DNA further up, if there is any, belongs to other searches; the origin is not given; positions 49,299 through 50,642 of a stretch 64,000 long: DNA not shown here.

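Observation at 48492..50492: Stand-alone KAS III-type condensing enzyme paired with a membrane-integral Fis-type HTH protein: candidate lipid-derived signal synthase/receptor module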

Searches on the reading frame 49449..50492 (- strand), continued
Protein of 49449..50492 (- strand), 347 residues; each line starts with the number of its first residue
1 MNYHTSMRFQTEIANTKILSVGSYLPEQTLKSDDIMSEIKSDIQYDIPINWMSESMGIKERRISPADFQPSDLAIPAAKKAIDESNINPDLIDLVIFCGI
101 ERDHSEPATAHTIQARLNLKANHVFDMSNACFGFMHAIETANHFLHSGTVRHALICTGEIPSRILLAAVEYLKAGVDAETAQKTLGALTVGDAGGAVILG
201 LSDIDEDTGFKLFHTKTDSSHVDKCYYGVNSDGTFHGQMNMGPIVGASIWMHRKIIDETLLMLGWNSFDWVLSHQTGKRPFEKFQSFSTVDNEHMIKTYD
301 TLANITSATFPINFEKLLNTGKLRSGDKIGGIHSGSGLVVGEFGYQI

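Call 40: search_solved_structures(query=A4, max_evalue=1e-20, show_alignments=3)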
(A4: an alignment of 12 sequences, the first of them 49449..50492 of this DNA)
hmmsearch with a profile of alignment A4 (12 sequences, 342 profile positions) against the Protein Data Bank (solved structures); distinct sequences matched with E-value up to 1e-20: 37.
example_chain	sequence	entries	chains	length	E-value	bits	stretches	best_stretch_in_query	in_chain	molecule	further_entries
3row_A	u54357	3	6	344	1.4e-39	139.3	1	21-334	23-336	3-oxoacyl-[ACP] synthase III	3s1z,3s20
3s21_A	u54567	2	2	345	1.4e-39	139.3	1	21-334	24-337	3-oxoacyl-[ACP] synthase III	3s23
3il3_A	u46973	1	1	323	2.9e-39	138.3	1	1-323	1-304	3-oxoacyl-[acyl-carrier-protein] synthase 3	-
5vxh_A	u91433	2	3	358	6.3e-39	137.2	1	21-334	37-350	3-oxoacyl-[ACP] synthase III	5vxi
5vxf_A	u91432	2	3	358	8.5e-39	136.7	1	21-334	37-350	3-oxoacyl-[ACP] synthase III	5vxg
3il9_A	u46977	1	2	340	1e-38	136.4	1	6-324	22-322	3-oxoacyl-[acyl-carrier-protein] synthase 3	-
9ka2_A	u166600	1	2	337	1.5e-38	135.9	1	8-324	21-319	Beta-ketoacyl-[acyl-carrier-protein] synthase III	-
5vxd_A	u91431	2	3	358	1.5e-38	135.9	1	21-334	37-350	3-oxoacyl-[ACP] synthase III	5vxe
6x7r_A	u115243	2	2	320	2.3e-38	135.3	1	10-324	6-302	3-oxoacyl-[acyl-carrier-protein] synthase 3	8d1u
1hn9_A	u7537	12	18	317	2.7e-38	135.1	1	10-324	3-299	BETA-KETOACYL-ACYL CARRIER PROTEIN SYNTHASE III | 3-oxoacyl-[acyl-carrier-protein] synthase III | 3-oxoacyl-[acyl-carrier-protein] synthase 3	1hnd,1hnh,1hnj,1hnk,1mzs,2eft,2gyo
6b2s_A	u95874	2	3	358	3e-38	134.9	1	21-334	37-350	3-oxoacyl-[ACP] synthase III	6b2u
6b2t_A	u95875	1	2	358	3.3e-38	134.8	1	21-334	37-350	3-oxoacyl-[ACP] synthase III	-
4ryb_A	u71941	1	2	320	3.8e-38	134.6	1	10-329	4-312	3-oxoacyl-[acyl-carrier-protein] synthase 3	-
6b2r_A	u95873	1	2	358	4.3e-38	134.4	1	21-334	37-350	3-oxoacyl-[ACP] synthase III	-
4kti_A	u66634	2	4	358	5.4e-38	134.1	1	21-334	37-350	3-oxoacyl-[ACP] synthase III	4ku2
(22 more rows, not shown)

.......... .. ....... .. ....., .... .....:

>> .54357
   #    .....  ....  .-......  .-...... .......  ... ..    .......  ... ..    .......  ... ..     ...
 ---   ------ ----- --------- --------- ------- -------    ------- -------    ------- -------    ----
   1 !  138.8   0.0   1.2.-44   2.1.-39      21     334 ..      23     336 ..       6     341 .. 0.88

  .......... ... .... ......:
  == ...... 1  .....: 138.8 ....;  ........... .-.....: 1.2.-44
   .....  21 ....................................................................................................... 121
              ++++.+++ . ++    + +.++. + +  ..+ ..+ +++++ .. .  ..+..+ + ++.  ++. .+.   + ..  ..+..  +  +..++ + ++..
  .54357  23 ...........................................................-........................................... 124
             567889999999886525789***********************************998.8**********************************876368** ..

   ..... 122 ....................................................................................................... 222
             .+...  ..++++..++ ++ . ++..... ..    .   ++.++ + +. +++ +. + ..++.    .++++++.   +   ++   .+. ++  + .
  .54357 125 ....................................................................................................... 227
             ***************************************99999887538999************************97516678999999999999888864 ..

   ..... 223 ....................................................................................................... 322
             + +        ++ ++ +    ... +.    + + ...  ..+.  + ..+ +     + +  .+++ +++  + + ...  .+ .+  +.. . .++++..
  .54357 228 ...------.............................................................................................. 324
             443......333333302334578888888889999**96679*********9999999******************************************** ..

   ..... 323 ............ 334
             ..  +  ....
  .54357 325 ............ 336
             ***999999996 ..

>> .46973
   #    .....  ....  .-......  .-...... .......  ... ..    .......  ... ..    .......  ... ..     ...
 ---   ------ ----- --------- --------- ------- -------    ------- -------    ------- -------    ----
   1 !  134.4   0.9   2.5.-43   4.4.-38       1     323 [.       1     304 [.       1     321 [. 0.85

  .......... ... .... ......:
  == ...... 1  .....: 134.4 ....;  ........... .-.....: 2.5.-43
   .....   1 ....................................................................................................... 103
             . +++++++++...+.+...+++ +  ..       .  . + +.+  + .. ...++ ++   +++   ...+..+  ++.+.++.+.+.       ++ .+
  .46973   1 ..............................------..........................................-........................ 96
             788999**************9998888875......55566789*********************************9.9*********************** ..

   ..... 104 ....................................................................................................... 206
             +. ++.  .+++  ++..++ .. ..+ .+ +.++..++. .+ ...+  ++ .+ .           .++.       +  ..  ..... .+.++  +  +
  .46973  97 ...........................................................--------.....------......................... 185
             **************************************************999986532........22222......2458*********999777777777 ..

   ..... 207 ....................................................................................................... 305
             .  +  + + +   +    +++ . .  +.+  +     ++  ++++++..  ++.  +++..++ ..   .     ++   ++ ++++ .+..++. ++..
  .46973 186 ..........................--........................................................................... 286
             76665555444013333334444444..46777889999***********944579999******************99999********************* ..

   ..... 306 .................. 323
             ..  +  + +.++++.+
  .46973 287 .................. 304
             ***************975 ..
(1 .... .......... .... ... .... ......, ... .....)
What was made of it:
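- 49449..50492 (-): OleA-like thiolase-fold condensing enzyme (annotated elsewhere as 'KAS III'), 347 aa. Codons: Glu106 50175-50177, Cys131 50100-50102, His274 49671-49673, Asn304 49581-49583. The family profile's best PDB hit is X. campestris OleA, and Glu106 aligns to OleA Glu117 (call 40).
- On OleA (head-to-head thiolase): In the profile alignment to 3ROW, E106 aligns to Glu117 and C131 to Cys143 (call 40).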

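Call 52: predict_structure(alignment_id=A4)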
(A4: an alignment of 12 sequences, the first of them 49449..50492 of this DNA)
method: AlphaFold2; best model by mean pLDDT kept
length: 347 residues; sequences in the alignment: 12
mean_pLDDT: 77.9   pTM: 0.83
mean pLDDT of the five models: 77.9, 74.3, 72.3, 67.5, 58.1
residues with pLDDT >= 90: 90; 70-90: 159; 50-70: 84; < 50: 14
segments of 3 or more residues with pLDDT < 50: 1-11
pLDDT, mean of each block of 10 residues (from residue 1): 36 78 90 92 91 80 88 95 93 89 70 96 82 77 91 92 86 87 76 90 76 71 69 72 66 72 77 65 70 67 63 78 77 57 64
secondary structure, 60 per line:
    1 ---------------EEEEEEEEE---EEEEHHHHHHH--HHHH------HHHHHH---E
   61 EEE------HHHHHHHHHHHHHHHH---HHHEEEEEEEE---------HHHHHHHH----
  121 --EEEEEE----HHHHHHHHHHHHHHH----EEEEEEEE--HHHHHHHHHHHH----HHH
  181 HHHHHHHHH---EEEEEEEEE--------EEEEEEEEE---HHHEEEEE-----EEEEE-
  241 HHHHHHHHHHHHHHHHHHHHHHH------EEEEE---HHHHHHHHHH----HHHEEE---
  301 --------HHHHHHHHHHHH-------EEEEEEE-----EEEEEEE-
elements in order: E16-24 E28-31 H32-38 H41-44 H51-56 E60-63 H70-85 E92-99 H109-116 E123-128 H133-147 E152-159 H162-173 H178-189 E193-201 E210-218 E225-229 E235-239 H241-263 E270-274 H278-287 E295-297 H309-320 E328-334 E340-346

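Call 56: fold_search(model_id=the predicted structure, library=pdb)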
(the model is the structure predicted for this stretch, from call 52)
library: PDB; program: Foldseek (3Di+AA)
matches with E <= 10: 1298; with E <= 0.001: 1047
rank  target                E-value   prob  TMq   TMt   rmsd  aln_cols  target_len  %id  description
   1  6b2r_B                4.9e-30  1.00  0.86  0.87   2.9       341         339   25  Crystal structure of Xanthomonas campestris OleA H285A (released 2018-02-28)
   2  4ktm_B                1.5e-29  1.00  0.86  0.88   2.9       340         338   25  Crystal Structure of C143S Xanthomonas campestris OleA (released 2014-07-23)
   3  4ku3_B                1.8e-29  1.00  0.87  0.89   2.8       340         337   25  Crystal Structure of C143S Xanthomonas Campestris OleA bound with myristic acid and myrisotoyl-CoA (released 2014-07-23)
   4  3row_A                2.1e-29  1.00  0.86  0.87   3.0       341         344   25  Crystal Structure of Xanthomonas campestri OleA (released 2012-05-09)
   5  4kti_A                2.2e-29  1.00  0.86  0.87   3.0       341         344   25  Crystal Structure of C143A Xathomonas campestris OleA (released 2014-07-23)
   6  5vxi                  2.9e-29  1.00  0.84  0.87   2.8       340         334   24  Crystal structure of Xanthomonas campestris OleA E117D bound with Cerulenin (released 2017-10-25)
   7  5vxd_B                3.3e-29  1.00  0.86  0.88   2.9       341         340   25  Crystal structure of Xanthomonas campestris OleA E117A (released 2017-10-25)
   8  4kti_B                5.6e-29  1.00  0.86  0.88   2.8       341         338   24  Crystal Structure of C143A Xathomonas campestris OleA (released 2014-07-23)
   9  6b2t_A                6.8e-29  1.00  0.86  0.87   2.9       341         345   25  Crystal structure of Xanthomonas campestris OleA H285D (released 2018-02-28)
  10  5vxf_A                7.7e-29  1.00  0.86  0.87   2.8       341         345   25  Crystal structure of Xanthomonas campestris OleA E117Q (released 2017-10-25)
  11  4ktm_A                8.3e-29  1.00  0.85  0.87   3.0       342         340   24  Crystal Structure of C143S Xanthomonas campestris OleA (released 2014-07-23)
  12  4ku2_A                8.8e-29  1.00  0.86  0.88   3.0       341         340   25  Crystal Structure C143A from Xanthomonas campestris Bound with Myristoyl-CoA (released 2014-07-23)
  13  6b2t_B                9.4e-29  1.00  0.85  0.87   2.9       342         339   24  Crystal structure of Xanthomonas campestris OleA H285D (released 2018-02-28)
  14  5vxd_A                1.1e-28  1.00  0.86  0.87   2.9       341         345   25  Crystal structure of Xanthomonas campestris OleA E117A (released 2017-10-25)
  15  5vxh_A                1.2e-28  1.00  0.86  0.87   2.8       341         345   25  Crystal structure of Xanthomonas campestris OleA E117D (released 2017-10-25)
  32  1hn9_A                5.2e-28  1.00  0.79  0.86   3.2       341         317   24  CRYSTAL STRUCTURE OF BETA-KETOACYL-ACP SYNTHASE III (released 2000-12-27)
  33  1ebl_A                5.9e-28  1.00  0.78  0.85   3.3       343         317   23  THE 1.8 A CRYSTAL STRUCTURE AND ACTIVE SITE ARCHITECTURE OF BETA-KETOACYL-[ACYL CARRIER PROTEIN] SYNTHASE III (FABH) F (released 2000-02-11)
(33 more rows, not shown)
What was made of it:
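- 49449..50492 (-): The top 16 Foldseek hits are all OleA, TM 0.86-0.87 against 0.78-0.79 for FabH (call 56).
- Closest known: OleA. Same: Best PDB match by profile (139 bits) and by fold (TM 0.86-0.87) (calls 40, 56).
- The model matches OleA best: top 16 hits, TM 0.86-0.87 (call 56). It shares OleA's extra helical insert and matches OleA better in fold (calls 40, 56).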

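Call 57: list_cluster_members(proteins=[P0017, P0001, P0137, P0019])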
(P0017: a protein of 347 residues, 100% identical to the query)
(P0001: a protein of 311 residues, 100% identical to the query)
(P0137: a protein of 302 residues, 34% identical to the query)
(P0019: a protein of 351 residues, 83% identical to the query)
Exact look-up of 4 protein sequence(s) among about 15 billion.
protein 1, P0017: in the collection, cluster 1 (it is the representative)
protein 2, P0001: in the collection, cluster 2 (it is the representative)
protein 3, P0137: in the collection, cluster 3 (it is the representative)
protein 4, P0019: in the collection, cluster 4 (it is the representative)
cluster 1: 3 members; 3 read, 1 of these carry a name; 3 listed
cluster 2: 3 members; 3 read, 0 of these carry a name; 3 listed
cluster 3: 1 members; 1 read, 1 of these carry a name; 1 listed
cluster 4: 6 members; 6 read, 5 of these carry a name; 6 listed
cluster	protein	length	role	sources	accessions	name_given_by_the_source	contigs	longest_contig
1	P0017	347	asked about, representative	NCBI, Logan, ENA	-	-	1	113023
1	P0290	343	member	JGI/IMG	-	3-oxoacyl-[acyl-carrier-protein] synthase-3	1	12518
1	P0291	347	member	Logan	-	-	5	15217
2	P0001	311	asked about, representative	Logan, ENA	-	-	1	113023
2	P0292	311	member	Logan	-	-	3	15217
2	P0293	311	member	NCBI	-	-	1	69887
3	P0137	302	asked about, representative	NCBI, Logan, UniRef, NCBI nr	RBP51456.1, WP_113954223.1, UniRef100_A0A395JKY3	hypothetical protein [Arenicella xantha] | Regulatory Fis family protein n=1 Tax=Arenicella xantha TaxID=644221 ...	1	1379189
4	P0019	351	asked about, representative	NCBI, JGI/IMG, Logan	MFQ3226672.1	MAG: 3-oxoacyl-(acyl-carrier-protein) synthase III [Porticoccaceae bacterium] | 3-oxoacyl-(acyl-carrier-protein) synthase III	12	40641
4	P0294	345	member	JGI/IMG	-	3-oxoacyl-[acyl-carrier-protein] synthase-3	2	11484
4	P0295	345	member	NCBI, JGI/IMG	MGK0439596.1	MAG: 3-oxoacyl-[acyl-carrier-protein] synthase-3 [Paracoccaceae bacterium] | 3-oxoacyl-[acyl-carrier-protein] synthase-3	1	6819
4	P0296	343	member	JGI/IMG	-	3-oxoacyl-[acyl-carrier-protein] synthase-3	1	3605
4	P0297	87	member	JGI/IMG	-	3-oxoacyl-[acyl-carrier-protein] synthase III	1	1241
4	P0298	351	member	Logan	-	-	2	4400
